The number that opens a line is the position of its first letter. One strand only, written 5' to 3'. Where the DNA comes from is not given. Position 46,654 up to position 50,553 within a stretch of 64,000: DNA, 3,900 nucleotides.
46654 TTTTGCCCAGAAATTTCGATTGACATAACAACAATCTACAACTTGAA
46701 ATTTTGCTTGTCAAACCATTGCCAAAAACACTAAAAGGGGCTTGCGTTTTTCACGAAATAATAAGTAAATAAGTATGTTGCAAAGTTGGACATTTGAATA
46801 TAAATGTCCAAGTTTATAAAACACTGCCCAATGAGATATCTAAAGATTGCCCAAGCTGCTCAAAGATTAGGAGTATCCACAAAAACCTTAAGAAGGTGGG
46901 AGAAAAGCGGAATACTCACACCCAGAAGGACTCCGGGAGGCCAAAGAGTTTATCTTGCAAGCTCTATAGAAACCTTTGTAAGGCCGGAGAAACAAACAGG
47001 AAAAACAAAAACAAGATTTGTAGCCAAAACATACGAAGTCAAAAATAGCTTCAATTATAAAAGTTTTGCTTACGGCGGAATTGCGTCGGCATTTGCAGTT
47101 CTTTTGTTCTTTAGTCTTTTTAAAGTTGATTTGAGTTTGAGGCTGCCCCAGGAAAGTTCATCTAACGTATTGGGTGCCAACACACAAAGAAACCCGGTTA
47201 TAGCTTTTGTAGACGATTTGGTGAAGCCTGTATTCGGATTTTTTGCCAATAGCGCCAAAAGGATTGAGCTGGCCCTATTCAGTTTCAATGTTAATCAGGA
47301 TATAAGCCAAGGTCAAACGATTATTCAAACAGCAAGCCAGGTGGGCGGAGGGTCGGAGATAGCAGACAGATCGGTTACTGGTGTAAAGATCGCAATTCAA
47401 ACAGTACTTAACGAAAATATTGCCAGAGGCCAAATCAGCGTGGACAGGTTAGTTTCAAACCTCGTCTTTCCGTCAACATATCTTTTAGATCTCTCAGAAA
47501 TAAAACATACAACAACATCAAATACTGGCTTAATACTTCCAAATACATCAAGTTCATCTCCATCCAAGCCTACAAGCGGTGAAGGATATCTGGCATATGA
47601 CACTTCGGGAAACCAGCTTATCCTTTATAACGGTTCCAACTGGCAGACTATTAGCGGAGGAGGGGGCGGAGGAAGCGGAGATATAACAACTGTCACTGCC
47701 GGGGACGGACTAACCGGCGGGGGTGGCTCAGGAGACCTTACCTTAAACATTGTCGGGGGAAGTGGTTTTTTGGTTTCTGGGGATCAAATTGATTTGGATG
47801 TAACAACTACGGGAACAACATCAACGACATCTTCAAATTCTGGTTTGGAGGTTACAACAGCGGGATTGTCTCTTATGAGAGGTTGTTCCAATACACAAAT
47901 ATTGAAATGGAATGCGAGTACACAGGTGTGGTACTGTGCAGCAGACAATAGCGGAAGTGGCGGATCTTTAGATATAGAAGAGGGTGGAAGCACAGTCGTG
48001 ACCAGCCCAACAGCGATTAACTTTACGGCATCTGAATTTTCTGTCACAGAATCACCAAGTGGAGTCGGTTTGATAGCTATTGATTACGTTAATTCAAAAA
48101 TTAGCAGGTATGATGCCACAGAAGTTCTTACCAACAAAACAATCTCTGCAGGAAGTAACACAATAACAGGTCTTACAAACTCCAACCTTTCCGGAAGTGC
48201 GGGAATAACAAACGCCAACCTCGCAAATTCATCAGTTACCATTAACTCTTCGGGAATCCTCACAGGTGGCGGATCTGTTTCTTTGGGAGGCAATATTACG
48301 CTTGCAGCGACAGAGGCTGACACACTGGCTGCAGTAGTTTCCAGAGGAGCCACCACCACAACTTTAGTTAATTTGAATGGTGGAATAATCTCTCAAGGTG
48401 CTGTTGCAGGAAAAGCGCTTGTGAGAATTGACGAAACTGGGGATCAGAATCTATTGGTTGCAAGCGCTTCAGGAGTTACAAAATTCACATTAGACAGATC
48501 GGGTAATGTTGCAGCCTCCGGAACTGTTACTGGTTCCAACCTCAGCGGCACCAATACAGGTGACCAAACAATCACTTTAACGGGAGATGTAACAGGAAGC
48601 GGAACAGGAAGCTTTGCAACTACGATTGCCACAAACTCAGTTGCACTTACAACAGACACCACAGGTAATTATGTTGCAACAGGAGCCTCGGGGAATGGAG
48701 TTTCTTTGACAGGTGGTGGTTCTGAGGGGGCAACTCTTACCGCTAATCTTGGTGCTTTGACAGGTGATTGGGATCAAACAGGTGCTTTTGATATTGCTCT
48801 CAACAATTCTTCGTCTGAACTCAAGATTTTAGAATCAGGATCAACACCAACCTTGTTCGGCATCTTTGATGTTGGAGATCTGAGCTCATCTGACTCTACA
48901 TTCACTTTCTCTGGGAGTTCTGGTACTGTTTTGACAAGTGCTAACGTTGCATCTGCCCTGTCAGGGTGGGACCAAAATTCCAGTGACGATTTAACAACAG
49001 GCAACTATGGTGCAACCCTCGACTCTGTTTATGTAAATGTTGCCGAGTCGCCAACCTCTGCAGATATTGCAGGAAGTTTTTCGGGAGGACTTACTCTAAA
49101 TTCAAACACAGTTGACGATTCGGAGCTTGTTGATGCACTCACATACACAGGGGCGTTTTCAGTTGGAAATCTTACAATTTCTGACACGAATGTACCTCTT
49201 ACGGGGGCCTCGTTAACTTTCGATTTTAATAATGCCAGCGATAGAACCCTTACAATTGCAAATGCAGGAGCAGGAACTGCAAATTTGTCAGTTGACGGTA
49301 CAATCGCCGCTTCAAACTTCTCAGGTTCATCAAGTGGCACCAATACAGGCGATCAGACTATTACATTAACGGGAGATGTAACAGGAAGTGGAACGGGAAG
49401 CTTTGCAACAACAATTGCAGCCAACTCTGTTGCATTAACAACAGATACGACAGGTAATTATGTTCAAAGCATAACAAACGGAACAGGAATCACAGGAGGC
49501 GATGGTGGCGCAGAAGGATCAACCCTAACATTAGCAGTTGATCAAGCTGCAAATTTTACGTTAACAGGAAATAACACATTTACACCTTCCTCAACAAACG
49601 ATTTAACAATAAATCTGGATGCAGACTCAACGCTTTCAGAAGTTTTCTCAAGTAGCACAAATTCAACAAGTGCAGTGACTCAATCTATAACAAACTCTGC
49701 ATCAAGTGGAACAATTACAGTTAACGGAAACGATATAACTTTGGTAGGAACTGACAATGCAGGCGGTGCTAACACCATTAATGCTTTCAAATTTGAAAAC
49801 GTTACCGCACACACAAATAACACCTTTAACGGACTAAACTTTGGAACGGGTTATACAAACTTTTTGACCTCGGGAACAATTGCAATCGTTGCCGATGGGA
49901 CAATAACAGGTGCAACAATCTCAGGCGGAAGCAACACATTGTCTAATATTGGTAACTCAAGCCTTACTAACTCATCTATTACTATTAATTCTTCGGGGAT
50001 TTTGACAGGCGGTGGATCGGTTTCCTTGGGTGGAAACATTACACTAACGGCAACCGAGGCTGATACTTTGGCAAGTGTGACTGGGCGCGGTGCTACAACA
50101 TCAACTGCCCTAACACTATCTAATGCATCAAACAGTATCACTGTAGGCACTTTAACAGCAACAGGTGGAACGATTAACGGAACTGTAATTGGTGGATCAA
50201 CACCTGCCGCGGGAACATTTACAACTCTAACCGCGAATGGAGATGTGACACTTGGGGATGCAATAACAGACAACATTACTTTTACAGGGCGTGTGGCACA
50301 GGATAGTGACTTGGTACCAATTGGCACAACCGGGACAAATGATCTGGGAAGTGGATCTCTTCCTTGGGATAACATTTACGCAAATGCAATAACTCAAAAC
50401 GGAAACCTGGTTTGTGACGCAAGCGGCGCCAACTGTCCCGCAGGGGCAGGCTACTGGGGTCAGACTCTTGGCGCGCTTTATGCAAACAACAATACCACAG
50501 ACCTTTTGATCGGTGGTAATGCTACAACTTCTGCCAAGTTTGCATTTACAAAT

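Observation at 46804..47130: MerR-type HTH fused to a TM anchor and a 3700-aa extracellular region: candidate membrane-tethered one-component surface sensor/regulator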

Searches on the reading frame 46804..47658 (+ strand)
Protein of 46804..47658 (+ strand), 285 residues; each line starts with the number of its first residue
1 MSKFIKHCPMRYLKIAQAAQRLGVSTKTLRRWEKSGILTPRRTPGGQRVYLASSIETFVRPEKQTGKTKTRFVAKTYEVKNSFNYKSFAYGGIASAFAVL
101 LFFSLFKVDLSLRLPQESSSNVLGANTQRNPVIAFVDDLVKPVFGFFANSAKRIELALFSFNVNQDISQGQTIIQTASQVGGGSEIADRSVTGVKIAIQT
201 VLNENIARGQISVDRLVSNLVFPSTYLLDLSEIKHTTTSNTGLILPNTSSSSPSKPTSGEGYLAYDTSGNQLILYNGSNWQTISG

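Call 5: search_protein_families(library=pfam, proteins=[window:46804-47658:+], max_evalue=1)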
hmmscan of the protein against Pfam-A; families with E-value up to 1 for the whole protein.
seq(285 aa): 15 families
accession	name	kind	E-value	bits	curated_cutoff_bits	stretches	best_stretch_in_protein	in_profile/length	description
PF00376.29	MerR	-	3e-14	53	28.2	1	14-50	1-38/38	MerR family regulatory protein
PF13411.12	MerR_1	-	1.1e-09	38.7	21.6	1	14-57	2-45/69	MerR HTH family regulatory protein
PF12728.13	HTH_17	-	7.2e-09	36.2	27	1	12-60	1-48/51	Helix-turn-helix domain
PF13338.12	AbiEi_4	-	0.00097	19.6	25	1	13-39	14-39/49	Transcriptional regulator, AbiEi antitoxin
PF13384.12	HTH_23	-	0.0026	18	24.6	1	13-32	18-37/50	Homeodomain-like domain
PF13551.12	HTH_29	-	0.0098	16.4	28.1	1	15-34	15-34/64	Winged helix-turn helix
PF01381.28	HTH_3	-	0.015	15.7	23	1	13-35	10-32/55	Helix-turn-helix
PF08220.18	HTH_DeoR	-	0.019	15.1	21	1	11-31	13-33/57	DeoR-like helix-turn-helix domain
PF13560.12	HTH_31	-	0.028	15.2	27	1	12-37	14-39/64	Helix-turn-helix domain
PF01527.26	HTH_Tnp_1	-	0.043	14.5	24.1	1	14-34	25-45/75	Transposase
PF02954.25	HTH_8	-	0.043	14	22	1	15-31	21-37/42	Bacterial regulatory protein, Fis family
PF02042.20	RWP-RK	-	0.062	13.7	29.3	1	13-31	13-31/49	RWP-RK domain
PF13518.12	HTH_28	-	0.069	13.7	25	1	14-34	14-34/52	Helix-turn-helix domain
PF07825.17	Exc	-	0.15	12.6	23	1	20-52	12-45/77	Excisionase-like protein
PF13542.12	HTH_Tnp_ISL3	-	0.16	11.9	27.4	1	15-32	29-46/51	Helix-turn-helix domain of transposase family ISL3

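Call 6: search_protein_families(library=ncbifam, proteins=[window:46804-47658:+], max_evalue=1)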
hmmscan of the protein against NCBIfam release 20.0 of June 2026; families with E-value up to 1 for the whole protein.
seq(285 aa): 20 families
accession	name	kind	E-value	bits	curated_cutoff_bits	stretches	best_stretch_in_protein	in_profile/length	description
NF033787.1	HTH_BldC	subfamily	5.7e-09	35.7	77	1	12-57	2-47/49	BldC family transcriptional regulator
NF047375.1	HeatShock_HspR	equivalog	8.8e-08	32.1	105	1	13-58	4-49/92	heat shock protein transcriptional repressor HspR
NF033518.0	transpos_IS607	equivalog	5e-07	29.4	110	1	17-69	2-54/187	IS607 family transposase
NF052513.1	TransRegCarH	equivalog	9.2e-07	28.4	400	1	14-58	8-53/274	HTH-type transcriptional repressor CarH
TIGR02044.1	CueR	equivalog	0.00026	21.1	147.4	1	14-58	2-47/127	Cu(I)-responsive transcriptional regulator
TIGR02047.1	CadR-PbrR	equivalog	0.00028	20.9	151.45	1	13-57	1-46/127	Cd(II)/Pb(II)-responsive transcriptional regulator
TIGR02043.1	ZntR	equivalog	0.0005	20.2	167.95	1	13-66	2-58/131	Zn(2+)-responsive transcriptional regulator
NF007069.0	PRK09514.1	equivalog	0.00076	19.5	143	1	13-66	2-58/141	Zn(2+)-responsive transcriptional regulator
TIGR01764.1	excise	domain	0.0035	17.7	28.8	1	12-47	1-35/49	excisionase family DNA-binding protein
NF050798.1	TF_FtsR_Actino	equivalog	0.0043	17.2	150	1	24-56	17-49/223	transcriptional regulator FtsR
NF047377.1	heat_HspR_dupli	exception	0.0056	16.2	300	1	15-57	8-50/214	heat shock protein transcriptional repressor HspR, fused homodimer type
NF040522.1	VC1465_fam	subfamily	0.01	15.9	70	1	13-35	10-32/111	VC1465 family Xer recombination activation factor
TIGR01950.1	SoxR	equivalog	0.014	15.1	116.9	1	13-55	2-44/142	redox-sensitive transcriptional activator SoxR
NF053740.1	TransRegTnrAGPos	equivalog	0.016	15.4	140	1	20-60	20-60/108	hypothetical protein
NF009649.0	PRK13182.1-5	equivalog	0.02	15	265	1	15-48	3-36/186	chromosome-anchoring protein RacA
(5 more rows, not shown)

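Call 7: find_homologous_proteins(query=window:46804-47658:+, max_evalue=0.001)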
Query seq(285 aa) (285 aa): 1 proteins with E <= 0.001 among 1459 candidates.
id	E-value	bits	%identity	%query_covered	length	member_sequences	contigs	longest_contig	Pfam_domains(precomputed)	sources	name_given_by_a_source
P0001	2.0e-7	49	60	17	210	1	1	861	PF12728.14,PF00376.30,PF13411.13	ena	-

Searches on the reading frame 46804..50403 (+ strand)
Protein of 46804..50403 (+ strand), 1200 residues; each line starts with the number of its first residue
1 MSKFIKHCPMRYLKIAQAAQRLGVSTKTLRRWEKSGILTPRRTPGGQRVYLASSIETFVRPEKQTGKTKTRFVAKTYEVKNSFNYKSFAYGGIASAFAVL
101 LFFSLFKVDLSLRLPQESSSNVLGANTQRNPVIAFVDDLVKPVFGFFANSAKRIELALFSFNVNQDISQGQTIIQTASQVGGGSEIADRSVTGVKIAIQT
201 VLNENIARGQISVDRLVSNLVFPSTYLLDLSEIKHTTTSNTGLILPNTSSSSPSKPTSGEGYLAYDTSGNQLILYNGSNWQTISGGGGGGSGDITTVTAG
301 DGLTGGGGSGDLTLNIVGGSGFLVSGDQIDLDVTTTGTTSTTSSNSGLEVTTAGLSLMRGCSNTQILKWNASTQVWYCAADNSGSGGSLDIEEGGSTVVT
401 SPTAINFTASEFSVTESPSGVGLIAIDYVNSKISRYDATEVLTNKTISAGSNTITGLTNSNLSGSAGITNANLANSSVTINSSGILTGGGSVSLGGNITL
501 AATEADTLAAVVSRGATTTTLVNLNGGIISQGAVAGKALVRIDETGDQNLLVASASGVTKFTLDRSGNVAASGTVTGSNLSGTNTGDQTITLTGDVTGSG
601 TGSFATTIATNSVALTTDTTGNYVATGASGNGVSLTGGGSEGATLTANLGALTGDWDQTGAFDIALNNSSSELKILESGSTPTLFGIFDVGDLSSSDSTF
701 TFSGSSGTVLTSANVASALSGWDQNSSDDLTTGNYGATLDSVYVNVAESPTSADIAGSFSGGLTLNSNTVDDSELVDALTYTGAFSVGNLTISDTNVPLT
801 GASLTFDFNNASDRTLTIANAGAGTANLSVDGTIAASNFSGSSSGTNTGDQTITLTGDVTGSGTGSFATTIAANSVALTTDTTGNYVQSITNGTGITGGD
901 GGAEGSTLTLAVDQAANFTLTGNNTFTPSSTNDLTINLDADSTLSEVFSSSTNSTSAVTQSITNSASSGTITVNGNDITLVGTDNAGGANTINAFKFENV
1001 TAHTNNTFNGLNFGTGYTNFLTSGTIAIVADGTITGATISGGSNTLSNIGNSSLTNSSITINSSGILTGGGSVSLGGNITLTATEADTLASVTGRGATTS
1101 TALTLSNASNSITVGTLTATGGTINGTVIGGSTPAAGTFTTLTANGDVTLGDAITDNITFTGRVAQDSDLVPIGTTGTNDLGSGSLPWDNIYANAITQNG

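Call 17: search_protein_families(library=pfam, proteins=[window:46804-50403:+], max_evalue=0.01)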
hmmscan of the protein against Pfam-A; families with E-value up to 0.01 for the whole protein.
window:46804-50403:+ (1200 aa): 4 families
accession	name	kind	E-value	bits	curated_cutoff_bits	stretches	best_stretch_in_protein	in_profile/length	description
PF00376.29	MerR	-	1.7e-13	50.6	28.2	1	14-50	1-38/38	MerR family regulatory protein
PF13411.12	MerR_1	-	7.3e-09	36.1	21.6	1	14-57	2-45/69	MerR HTH family regulatory protein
PF12728.13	HTH_17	-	4.8e-08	33.6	27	1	12-60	1-48/51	Helix-turn-helix domain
PF13338.12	AbiEi_4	-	0.0052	17.3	25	1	13-39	14-39/49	Transcriptional regulator, AbiEi antitoxin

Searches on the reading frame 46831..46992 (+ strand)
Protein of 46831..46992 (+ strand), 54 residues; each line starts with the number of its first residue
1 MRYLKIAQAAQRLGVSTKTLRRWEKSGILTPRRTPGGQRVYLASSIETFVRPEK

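Call 28: find_related_loci(query=A2, collection=genome_contigs, flank=10000)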
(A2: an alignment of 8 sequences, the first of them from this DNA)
Query A2 (53 aa) in genome_contigs; peptide patterns used: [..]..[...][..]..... (x = any residue, [..] = any of these).
367 stretches matched a pattern; 294 encode a relative of the query (tblastn E <= 1e-3); the best 80 are kept; 80 distinct loci.
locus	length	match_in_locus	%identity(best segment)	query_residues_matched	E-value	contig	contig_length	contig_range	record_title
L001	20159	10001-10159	85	1-53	1e-28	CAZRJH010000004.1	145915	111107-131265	MAG TPA_asm: uncultured Gammaproteobacteria bacterium isolate SRP342105_co1_321 genome assembly, contig: NODE_122_length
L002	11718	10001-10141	66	3-49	5e-17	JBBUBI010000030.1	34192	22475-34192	MAG: Patescibacteria group bacterium isolate H52-bin033_1 H52_bin033_1_000000000030, whole genome shotgun sequence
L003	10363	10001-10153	61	3-53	5e-16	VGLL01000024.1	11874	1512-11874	MAG: Candidatus Shapirobacteria bacterium isolate K_DeepCast_150m_m1_139 K_DeepCast_150m_m1_139_Ga0194126_10010851, whol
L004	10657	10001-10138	65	4-49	2e-15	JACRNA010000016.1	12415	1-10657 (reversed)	MAG: Candidatus Amesbacteria bacterium isolate NC_groundwater_1921_Pr3_S-0.2um_39_4 scaffold_296056, whole genome shotgu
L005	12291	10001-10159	57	1-53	3e-15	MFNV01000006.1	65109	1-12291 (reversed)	MAG: Candidatus Levybacteria bacterium RIFCSPHIGHO2_01_FULL_41_15 rifcsphigho2_01_scaffold_550, whole genome shotgun seq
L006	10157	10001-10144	65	2-49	3e-15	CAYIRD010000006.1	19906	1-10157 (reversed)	MAG TPA_asm: uncultured Gammaproteobacteria bacterium isolate ERP119705_co24_323 genome assembly, contig: NODE_3054_leng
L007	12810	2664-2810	61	2-50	4e-15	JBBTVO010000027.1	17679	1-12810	MAG: Patescibacteria group bacterium isolate H51-bin110_1 H51_bin110_1_000000000027, whole genome shotgun sequence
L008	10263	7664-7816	57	1-51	7e-15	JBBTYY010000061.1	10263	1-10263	MAG: Patescibacteria group bacterium isolate H52-bin050_1 H52_bin050_1_000000000061, whole genome shotgun sequence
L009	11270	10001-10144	63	2-49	5e-15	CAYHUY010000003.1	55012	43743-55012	MAG TPA_asm: uncultured Gammaproteobacteria bacterium isolate ERP119705_co16_474 genome assembly, contig: NODE_337_lengt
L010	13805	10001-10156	56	2-53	7e-15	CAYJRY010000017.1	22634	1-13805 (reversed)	MAG TPA_asm: uncultured Gammaproteobacteria bacterium isolate ERP125453_co1_466 genome assembly, contig: NODE_2130_lengt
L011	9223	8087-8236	58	2-51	8e-15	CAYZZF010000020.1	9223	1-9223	MAG TPA_asm: uncultured Gammaproteobacteria bacterium isolate SRP093762_co1_95 genome assembly, contig: NODE_4251_length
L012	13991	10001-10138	63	4-49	2e-14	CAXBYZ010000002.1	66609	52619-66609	MAG TPA_asm: uncultured bacterium isolate SRR3724644_binner12_Refined_54 genome assembly, contig: ERZ4200978.156, whole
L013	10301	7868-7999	64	4-47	2e-14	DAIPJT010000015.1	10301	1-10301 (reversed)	MAG TPA_asm: Patescibacteria group bacterium isolate CTOTU11699 NODE_3345_length_10301_cov_6.554265, whole genome shotgu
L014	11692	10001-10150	56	2-51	4e-14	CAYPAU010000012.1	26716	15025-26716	MAG TPA_asm: uncultured Gammaproteobacteria bacterium isolate SRP269290_co3_1059 genome assembly, contig: NODE_1685_leng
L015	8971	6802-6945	58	2-49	4e-14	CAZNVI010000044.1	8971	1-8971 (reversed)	MAG TPA_asm: uncultured Gammaproteobacteria bacterium isolate SRP192515_co1_25 genome assembly, contig: NODE_7854_length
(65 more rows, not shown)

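Call 84: search_solved_structures(query=window:46831-46992:+, max_evalue=0.01, show_alignments=4)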
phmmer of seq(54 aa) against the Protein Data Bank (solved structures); distinct sequences matched with E-value up to 0.01: 12.
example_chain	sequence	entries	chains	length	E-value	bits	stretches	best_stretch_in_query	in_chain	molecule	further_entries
3whp_A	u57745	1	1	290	1.6e-07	34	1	6-48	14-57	Probable transcriptional regulator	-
5c8d_A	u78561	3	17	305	1.7e-07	33.9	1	6-49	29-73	Light-dependent transcriptional regulator CarH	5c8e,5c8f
6amk_A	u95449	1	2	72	0.00013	25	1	6-47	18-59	Putative DNA-binding protein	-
6ama_A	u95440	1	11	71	0.00017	24.6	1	6-47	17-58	Putative DNA-binding protein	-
4ua1_A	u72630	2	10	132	0.00045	23.3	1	5-47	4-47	Regulatory protein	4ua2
2zhg_A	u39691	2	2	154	0.00045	23.3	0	7-41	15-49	Redox-sensitive transcriptional activator soxR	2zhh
8jbs_A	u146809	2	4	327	0.00084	22.4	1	6-50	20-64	Putative cobalamin binding protein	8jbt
5e01_A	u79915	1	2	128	0.0028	20.8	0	6-30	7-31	Uncharacterized HTH-type transcriptional regulator HI_0186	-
5d90_B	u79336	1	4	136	0.0034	20.6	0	6-30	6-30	MerR family regulator protein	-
5d8c_A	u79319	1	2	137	0.0034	20.6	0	6-30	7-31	MerR family regulator protein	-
5xql_A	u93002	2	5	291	0.0041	20.3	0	4-49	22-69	Multidrug-efflux transporter 1 regulator | C-di-GMP-binding multidrug transporter transcriptional regulator BrlR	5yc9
5xbt_A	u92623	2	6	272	0.0041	20.3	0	4-49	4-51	Probable transcriptional regulator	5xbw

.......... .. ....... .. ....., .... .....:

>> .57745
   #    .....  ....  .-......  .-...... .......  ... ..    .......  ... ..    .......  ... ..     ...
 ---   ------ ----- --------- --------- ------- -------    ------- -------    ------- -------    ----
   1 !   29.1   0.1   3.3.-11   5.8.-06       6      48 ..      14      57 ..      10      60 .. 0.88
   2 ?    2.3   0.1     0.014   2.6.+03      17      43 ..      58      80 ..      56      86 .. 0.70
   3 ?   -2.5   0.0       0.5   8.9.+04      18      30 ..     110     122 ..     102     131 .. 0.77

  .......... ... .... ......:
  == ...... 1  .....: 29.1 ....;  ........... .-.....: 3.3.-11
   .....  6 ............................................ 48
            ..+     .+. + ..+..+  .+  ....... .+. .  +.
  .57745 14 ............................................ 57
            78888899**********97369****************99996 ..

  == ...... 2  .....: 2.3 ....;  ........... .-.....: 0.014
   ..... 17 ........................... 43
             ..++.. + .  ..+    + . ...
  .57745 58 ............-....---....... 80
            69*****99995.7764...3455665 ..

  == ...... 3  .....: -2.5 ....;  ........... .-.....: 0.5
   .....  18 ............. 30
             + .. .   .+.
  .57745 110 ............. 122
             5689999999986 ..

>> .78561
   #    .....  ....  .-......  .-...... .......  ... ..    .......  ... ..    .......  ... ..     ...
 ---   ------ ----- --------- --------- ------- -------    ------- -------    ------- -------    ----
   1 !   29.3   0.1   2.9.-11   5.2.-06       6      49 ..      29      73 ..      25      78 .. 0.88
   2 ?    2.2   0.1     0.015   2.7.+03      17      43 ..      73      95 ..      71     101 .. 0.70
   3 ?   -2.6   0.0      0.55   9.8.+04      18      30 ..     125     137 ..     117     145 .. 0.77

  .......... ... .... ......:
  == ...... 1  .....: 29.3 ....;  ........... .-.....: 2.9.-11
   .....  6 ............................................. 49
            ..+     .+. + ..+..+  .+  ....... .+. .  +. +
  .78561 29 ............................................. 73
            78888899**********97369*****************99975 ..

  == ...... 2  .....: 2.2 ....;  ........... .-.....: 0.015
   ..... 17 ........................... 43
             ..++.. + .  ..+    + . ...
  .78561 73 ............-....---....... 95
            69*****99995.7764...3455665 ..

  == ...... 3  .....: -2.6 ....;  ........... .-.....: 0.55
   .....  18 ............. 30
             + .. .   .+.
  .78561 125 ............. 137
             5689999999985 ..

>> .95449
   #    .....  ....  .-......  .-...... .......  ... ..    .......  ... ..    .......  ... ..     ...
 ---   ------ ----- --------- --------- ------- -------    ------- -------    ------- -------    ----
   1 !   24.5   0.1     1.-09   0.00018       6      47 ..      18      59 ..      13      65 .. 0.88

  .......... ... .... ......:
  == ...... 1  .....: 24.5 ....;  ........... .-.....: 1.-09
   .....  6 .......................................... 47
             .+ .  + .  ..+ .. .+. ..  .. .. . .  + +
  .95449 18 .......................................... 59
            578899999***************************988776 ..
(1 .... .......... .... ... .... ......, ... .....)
